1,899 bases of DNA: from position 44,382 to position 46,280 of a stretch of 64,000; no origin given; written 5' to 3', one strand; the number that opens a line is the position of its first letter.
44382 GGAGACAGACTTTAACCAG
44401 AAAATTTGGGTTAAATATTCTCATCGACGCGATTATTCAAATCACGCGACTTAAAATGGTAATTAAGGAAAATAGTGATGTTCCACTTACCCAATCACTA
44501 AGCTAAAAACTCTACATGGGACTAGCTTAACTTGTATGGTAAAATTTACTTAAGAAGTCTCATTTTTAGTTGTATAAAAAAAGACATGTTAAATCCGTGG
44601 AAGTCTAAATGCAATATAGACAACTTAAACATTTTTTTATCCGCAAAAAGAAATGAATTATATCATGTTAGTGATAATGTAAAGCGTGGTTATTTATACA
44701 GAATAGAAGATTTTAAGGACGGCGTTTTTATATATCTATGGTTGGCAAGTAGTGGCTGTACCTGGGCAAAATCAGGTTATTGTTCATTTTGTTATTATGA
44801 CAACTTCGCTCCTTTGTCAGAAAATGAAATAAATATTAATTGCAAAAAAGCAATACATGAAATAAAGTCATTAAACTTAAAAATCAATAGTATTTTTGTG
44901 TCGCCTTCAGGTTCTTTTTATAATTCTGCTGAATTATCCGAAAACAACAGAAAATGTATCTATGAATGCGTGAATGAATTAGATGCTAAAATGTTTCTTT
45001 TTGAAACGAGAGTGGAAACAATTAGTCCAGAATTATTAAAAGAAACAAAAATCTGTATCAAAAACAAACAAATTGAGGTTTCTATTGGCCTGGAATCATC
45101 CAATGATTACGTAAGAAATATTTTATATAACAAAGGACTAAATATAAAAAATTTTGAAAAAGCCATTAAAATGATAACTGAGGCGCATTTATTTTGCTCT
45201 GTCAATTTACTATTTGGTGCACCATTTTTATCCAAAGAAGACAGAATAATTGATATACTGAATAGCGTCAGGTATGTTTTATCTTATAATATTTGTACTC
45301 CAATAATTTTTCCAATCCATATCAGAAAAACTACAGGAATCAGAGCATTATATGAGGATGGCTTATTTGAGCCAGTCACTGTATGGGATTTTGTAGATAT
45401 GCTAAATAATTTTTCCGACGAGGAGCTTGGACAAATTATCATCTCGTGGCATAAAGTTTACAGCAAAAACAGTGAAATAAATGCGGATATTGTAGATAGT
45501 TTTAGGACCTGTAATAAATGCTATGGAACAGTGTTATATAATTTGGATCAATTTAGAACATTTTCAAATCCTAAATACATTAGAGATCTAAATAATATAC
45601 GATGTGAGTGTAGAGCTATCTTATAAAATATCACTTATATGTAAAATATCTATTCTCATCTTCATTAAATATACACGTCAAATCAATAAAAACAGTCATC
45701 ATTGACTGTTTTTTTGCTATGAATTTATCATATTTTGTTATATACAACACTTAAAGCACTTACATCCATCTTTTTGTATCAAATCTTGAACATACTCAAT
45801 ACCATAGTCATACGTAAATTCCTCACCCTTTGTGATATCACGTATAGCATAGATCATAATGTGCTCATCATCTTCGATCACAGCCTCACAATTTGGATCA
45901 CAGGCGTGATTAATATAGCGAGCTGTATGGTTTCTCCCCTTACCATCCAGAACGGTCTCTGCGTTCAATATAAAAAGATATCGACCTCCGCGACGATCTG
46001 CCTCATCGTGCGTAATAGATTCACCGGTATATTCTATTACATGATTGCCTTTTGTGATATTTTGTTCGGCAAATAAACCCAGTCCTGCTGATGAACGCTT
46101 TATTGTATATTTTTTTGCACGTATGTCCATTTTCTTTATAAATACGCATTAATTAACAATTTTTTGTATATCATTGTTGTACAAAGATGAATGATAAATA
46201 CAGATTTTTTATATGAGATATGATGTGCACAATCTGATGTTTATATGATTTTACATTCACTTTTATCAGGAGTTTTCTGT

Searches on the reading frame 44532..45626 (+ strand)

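Call 12: search_protein_families(library=pfam, proteins=[window:44532-45626:+])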
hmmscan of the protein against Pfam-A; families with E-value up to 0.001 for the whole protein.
window:44532-45626:+ (364 aa): 1 family
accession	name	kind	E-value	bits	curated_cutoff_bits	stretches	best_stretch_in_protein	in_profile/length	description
PF04055.27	Radical_SAM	-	6.2e-06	26.9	29.5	1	74-237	5-158/166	Radical SAM superfamily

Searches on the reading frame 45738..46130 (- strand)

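Call 12: search_protein_families(library=pfam, proteins=[window:45738-46130:-])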
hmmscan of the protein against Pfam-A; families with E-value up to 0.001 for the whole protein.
window:45738-46130:- (130 aa): 2 families
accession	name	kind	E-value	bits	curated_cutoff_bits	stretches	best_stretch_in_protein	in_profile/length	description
PF00856.33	SET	-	1.2e-24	87.2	22.4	1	16-110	1-105/105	SET domain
PF21549.2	PRDM2_PR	-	0.00023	21.3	27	1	11-117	7-120/123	PR domain zinc finger protein 2, PR domain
